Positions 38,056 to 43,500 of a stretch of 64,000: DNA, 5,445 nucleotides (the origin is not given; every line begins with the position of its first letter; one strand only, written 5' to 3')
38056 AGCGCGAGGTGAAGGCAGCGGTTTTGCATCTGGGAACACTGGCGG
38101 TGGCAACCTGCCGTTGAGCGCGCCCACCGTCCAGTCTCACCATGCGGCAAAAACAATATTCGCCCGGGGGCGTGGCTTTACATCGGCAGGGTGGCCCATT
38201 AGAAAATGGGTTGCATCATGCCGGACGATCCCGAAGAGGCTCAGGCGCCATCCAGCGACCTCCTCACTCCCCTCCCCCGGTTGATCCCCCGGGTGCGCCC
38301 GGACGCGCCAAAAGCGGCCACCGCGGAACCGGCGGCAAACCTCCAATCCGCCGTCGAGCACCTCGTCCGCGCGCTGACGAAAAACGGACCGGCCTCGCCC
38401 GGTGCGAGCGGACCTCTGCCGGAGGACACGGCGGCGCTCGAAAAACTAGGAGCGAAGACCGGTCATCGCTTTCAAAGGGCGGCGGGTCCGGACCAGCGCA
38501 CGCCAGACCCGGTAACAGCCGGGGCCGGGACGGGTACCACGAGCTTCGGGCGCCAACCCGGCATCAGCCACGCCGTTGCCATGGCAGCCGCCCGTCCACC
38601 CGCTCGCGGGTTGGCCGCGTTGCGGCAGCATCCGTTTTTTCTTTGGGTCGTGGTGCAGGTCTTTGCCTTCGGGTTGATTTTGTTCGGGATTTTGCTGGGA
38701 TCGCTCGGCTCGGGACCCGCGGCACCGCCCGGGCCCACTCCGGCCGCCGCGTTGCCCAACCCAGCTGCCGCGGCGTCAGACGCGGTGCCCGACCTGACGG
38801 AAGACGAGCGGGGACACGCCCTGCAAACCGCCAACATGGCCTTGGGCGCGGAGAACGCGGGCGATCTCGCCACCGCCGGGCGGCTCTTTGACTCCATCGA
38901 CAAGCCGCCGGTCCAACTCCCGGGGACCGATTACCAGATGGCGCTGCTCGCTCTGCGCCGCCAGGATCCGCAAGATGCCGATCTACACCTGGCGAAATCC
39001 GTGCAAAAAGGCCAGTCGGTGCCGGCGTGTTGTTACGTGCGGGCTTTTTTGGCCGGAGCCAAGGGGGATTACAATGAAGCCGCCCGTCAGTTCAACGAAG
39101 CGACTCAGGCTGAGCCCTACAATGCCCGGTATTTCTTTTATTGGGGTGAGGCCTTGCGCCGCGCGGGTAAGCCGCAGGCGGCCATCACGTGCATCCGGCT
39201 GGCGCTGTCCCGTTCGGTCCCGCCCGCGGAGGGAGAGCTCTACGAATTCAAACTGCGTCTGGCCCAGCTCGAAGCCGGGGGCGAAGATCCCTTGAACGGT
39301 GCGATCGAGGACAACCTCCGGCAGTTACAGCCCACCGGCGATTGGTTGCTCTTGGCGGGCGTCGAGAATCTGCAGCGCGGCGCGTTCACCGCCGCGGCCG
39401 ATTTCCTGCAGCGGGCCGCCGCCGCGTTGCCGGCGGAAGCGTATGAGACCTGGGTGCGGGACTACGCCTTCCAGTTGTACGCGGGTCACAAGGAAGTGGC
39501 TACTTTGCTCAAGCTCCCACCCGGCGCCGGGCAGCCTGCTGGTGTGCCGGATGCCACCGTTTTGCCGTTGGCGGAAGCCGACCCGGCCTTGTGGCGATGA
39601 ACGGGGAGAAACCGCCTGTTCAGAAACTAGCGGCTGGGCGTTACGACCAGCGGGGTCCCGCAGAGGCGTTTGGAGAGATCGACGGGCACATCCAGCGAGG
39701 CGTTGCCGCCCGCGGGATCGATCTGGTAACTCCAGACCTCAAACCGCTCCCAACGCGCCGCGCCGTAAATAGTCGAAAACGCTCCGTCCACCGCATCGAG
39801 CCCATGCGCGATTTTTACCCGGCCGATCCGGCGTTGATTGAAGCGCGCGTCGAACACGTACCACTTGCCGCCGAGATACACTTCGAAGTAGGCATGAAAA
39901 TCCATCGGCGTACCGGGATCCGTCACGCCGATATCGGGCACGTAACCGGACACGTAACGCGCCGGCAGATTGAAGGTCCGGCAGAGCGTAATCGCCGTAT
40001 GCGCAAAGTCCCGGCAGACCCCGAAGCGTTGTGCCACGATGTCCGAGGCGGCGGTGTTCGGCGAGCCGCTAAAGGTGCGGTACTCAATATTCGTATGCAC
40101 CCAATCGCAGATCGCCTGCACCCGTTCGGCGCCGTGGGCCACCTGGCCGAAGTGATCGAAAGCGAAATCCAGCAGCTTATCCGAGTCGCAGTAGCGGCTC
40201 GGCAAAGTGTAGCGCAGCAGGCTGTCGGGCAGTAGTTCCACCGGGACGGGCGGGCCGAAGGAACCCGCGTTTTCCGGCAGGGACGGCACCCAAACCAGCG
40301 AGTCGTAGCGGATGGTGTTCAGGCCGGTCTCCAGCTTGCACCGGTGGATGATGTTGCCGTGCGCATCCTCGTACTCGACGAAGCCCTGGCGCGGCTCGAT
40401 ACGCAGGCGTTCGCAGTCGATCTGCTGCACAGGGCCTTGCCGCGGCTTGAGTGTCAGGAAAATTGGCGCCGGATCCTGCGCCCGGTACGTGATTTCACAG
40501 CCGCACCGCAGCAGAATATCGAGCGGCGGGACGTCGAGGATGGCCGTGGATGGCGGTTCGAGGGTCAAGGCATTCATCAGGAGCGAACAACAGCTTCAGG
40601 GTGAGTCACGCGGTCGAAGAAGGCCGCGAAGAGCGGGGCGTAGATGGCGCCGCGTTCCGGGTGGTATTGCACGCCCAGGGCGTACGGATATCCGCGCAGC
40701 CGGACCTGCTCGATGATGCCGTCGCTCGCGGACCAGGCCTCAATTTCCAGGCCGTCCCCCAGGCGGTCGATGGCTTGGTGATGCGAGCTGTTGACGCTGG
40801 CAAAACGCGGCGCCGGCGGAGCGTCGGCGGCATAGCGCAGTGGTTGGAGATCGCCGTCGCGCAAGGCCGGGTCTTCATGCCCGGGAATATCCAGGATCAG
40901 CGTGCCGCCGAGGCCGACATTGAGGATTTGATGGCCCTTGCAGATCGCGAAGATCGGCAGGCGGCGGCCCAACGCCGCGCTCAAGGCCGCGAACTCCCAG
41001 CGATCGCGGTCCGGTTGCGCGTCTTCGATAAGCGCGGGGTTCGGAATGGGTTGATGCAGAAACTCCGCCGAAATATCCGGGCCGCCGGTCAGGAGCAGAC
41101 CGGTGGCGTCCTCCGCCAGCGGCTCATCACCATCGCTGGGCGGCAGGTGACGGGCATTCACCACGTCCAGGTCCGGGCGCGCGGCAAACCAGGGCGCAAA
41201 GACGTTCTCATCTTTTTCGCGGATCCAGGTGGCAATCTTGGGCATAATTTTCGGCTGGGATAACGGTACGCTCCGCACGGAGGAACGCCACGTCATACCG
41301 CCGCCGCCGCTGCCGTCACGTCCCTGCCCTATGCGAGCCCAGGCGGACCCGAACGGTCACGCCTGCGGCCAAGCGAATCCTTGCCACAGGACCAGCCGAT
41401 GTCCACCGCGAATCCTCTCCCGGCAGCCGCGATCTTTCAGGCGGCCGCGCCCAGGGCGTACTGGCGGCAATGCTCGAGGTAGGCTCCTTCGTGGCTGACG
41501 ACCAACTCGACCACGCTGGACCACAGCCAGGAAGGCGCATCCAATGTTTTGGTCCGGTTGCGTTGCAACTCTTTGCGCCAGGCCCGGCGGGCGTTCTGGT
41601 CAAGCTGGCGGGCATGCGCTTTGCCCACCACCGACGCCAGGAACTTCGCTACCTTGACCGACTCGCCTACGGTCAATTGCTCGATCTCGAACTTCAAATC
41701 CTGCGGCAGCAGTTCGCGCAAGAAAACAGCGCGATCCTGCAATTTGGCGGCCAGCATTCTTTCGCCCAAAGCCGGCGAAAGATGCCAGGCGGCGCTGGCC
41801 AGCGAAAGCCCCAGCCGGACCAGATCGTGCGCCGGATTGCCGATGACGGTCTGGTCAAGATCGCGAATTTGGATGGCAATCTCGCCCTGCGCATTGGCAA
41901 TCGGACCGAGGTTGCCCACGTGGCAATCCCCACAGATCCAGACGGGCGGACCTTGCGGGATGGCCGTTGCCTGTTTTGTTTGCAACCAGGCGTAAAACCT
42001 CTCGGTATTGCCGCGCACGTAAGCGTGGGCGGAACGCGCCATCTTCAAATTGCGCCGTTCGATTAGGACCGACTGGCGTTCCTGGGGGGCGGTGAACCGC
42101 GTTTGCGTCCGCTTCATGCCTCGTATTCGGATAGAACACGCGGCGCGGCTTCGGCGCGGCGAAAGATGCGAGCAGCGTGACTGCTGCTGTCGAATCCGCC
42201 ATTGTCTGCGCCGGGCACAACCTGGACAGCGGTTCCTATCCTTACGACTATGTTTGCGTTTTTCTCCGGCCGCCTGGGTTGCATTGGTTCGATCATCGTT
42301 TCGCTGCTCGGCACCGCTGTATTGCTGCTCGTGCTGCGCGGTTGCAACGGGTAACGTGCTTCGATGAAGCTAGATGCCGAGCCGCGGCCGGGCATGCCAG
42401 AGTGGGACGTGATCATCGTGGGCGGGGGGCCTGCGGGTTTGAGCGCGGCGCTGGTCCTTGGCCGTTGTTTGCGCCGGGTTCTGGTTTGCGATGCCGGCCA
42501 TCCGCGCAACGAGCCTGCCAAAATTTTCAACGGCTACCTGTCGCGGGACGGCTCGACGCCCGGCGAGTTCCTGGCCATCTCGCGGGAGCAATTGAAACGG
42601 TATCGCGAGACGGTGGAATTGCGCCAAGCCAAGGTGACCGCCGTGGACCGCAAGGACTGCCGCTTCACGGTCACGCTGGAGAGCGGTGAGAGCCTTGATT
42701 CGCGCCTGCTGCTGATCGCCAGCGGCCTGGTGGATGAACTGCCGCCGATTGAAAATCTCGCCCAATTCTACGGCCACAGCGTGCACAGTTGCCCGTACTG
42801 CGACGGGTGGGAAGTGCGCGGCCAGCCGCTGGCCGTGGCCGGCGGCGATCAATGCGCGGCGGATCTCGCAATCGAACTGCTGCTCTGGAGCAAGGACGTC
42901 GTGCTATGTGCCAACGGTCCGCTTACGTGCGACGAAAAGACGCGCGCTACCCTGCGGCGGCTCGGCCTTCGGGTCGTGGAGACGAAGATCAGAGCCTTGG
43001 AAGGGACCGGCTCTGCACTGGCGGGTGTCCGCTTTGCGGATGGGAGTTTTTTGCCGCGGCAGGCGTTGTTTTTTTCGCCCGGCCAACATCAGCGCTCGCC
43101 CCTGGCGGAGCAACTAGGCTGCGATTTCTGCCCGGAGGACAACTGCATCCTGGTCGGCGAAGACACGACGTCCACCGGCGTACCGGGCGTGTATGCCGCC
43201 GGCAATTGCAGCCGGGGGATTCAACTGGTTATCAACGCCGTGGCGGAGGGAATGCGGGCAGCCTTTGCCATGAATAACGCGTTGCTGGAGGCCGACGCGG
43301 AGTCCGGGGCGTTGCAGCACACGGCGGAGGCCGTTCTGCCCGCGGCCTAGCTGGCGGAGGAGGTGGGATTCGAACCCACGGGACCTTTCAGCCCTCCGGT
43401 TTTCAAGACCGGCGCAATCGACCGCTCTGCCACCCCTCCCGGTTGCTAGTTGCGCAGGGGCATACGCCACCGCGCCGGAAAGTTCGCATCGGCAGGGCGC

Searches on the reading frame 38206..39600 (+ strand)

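Call 41: search_protein_families(library=pfam, proteins=[window:38206-39600:+], max_evalue=0.001)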
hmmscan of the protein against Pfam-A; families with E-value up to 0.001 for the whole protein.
window:38206-39600:+ (464 aa): 3 families
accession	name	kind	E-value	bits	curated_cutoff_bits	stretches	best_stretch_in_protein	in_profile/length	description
PF07719.23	TPR_2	-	3.4e-06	27.2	27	0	274-306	2-34/34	Tetratricopeptide repeat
PF13432.12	TPR_16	-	4.5e-06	27.4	32.7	1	282-336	6-59/65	Tetratricopeptide repeat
PF13428.12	TPR_14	-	7.4e-05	23.5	23.5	0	311-348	5-40/44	Tetratricopeptide repeat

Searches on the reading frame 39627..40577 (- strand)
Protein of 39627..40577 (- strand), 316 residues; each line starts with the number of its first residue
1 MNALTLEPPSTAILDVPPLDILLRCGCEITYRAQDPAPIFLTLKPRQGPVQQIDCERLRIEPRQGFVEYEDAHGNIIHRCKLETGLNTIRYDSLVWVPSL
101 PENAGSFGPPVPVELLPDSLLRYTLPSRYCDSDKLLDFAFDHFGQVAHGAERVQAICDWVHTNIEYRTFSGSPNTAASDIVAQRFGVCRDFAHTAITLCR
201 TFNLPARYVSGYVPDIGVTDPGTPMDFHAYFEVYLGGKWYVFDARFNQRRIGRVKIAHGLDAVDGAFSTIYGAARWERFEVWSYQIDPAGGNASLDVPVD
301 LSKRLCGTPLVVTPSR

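Call 41: search_protein_families(library=pfam, proteins=[window:39627-40577:-], max_evalue=0.001)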
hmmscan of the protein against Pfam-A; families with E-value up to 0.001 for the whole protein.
window:39627-40577:- (316 aa): 3 families
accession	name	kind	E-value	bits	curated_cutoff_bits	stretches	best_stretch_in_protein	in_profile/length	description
PF01841.26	Transglut_core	-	2.8e-22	79.5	23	1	147-244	12-108/108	Transglutaminase-like superfamily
PF08379.15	Bact_transglu_N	-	2.5e-06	28.5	27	1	41-93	22-75/80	Bacterial transglutaminase-like N-terminal region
PF04473.18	DUF553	-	0.00025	20.9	20.5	1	151-245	17-114/140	Transglutaminase-like domain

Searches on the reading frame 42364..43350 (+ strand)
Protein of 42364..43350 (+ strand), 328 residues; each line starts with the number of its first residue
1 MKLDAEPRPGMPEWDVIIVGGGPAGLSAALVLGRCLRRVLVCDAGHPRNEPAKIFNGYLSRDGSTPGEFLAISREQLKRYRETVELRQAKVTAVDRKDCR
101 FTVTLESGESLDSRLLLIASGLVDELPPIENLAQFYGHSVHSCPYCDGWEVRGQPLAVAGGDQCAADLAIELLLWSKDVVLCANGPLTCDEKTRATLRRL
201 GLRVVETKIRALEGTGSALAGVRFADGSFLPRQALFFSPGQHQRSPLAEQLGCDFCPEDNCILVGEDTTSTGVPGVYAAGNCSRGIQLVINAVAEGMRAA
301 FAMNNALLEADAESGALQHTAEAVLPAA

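Call 41: search_protein_families(library=pfam, proteins=[window:42364-43350:+], max_evalue=0.001)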
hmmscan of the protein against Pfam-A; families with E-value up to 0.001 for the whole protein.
window:42364-43350:+ (328 aa): 9 families
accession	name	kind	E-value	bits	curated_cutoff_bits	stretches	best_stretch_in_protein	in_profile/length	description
PF07992.20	Pyr_redox_2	-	3.9e-31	109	26.1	1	15-296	2-291/291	Pyridine nucleotide-disulphide oxidoreductase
PF13738.12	Pyr_redox_3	-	9.5e-13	48.5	30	1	87-280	100-305/305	Pyridine nucleotide-disulphide oxidoreductase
PF05834.18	Lycopene_cycl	-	2e-07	30.9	23.4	0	80-141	97-161/380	Lycopene cyclase protein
PF01266.30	DAO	-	2.1e-06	28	27.9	1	15-82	1-73/353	FAD dependent oxidoreductase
PF00890.30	FAD_binding_2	-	2.4e-06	27.5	20.4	1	15-47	1-33/414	FAD binding domain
PF03486.20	HI0933_like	-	1.2e-05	25.3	50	0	15-45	2-32/244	HI0933-like protein Rossmann domain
PF13454.12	NAD_binding_9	-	0.00039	20.9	21.8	0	75-121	104-153/155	FAD-NAD(P)-binding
PF01494.25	FAD_binding_3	-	0.00043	20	22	1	14-35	2-23/349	FAD binding domain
PF01946.23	Thi4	-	0.00079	19.2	26.2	0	13-35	17-39/235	Thi4 family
